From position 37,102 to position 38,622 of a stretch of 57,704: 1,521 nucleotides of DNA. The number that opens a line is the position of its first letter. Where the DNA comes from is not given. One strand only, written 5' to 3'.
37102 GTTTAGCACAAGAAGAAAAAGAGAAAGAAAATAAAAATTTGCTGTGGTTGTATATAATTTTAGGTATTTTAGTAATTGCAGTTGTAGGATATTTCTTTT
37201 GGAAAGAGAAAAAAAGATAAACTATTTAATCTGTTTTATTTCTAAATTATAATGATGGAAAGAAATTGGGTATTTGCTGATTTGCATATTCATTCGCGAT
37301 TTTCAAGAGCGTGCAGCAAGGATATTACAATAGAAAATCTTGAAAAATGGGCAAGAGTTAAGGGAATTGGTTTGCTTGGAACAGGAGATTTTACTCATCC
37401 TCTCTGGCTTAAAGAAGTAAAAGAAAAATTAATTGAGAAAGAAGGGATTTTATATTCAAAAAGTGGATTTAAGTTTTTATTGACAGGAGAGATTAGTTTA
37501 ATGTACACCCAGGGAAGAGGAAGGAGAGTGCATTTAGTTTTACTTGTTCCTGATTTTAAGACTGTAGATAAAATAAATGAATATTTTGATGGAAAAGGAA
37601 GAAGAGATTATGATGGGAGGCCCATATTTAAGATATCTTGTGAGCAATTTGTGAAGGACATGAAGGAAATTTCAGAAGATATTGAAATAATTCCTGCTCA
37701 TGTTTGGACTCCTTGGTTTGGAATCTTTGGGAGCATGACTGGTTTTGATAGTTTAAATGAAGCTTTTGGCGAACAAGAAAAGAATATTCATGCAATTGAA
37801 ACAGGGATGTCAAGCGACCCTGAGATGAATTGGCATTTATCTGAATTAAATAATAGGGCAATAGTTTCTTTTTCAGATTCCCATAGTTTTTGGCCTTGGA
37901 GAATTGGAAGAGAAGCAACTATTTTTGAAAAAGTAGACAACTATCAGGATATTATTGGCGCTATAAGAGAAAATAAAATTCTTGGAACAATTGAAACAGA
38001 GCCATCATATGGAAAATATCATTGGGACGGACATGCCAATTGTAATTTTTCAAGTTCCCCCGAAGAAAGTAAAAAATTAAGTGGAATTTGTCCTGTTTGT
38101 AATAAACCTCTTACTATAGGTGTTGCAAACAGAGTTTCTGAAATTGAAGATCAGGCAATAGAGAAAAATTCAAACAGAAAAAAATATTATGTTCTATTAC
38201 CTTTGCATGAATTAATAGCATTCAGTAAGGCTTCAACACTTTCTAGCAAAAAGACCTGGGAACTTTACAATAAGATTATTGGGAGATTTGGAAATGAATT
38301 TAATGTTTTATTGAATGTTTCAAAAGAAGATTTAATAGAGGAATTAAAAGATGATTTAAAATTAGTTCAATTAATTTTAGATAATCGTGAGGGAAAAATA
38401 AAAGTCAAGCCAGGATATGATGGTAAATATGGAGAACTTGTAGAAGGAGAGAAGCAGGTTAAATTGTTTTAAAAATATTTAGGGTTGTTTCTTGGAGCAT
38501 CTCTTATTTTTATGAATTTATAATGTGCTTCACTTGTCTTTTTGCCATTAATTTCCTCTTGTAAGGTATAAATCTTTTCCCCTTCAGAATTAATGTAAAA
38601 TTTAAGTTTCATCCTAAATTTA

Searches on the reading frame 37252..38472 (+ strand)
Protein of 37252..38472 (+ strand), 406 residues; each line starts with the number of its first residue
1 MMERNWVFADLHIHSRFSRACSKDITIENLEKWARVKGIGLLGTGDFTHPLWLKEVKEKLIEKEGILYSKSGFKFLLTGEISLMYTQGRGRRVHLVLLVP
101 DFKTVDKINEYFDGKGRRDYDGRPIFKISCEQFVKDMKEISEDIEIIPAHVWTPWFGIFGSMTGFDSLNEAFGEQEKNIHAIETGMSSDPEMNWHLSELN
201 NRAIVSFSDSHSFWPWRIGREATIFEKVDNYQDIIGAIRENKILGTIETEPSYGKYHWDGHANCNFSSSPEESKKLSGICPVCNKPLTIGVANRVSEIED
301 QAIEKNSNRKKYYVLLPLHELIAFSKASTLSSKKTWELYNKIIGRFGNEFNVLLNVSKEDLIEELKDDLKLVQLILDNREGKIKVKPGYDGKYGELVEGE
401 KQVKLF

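Call 11: search_protein_families(library=pfam, proteins=[window:37252-38472:+], max_evalue=0.01)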
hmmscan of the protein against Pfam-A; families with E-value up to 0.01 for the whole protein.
window:37252-38472:+ (406 aa): 0 families

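Call 16: search_protein_families(library=ncbifam, proteins=[window:37252-38472:+], max_evalue=0.1)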
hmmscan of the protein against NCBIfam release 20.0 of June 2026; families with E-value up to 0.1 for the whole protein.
window:37252-38472:+ (406 aa): 2 families
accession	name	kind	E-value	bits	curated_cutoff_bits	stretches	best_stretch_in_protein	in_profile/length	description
TIGR00375.1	TIGR00375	hypoth_equivalog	9.8e-62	209.5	326.6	1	9-395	2-373/374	TIGR00375 family protein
NF002937.0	PRK03584.1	subfamily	0.086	11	639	0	183-267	11-91/657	acetoacetate--CoA ligase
